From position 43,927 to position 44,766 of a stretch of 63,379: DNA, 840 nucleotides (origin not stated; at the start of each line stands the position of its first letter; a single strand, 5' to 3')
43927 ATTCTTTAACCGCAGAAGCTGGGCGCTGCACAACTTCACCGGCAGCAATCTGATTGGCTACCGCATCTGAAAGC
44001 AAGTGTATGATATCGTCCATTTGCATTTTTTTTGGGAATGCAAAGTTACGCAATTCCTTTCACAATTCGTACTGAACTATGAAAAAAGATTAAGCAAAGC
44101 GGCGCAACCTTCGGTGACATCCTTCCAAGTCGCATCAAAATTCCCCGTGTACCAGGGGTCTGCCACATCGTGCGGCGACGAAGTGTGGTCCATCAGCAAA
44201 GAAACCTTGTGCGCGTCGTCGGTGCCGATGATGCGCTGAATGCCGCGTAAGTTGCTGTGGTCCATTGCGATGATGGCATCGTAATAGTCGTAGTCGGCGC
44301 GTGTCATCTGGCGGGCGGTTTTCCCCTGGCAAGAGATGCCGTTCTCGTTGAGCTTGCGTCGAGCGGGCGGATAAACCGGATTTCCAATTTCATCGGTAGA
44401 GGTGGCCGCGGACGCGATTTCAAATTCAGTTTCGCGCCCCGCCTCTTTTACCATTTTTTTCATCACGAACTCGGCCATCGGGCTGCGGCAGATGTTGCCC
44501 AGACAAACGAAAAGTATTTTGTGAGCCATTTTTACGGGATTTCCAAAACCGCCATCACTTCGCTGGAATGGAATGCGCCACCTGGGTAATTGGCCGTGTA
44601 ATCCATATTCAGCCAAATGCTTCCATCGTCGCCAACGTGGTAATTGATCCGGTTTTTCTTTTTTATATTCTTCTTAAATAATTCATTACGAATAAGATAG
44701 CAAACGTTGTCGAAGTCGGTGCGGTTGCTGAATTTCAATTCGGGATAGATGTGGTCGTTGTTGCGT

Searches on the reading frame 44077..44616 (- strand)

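Call 68: search_protein_families(library=pfam, proteins=[window:44077-44616:-], max_evalue=0.00001)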
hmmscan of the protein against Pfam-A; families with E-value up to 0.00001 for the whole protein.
window:44077-44616:- (179 aa): 1 family
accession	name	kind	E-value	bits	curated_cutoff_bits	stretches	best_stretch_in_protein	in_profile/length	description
PF01451.26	LMWPc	-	4.9e-34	118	23.2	1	34-175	1-144/144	Low molecular weight phosphotyrosine protein phosphatase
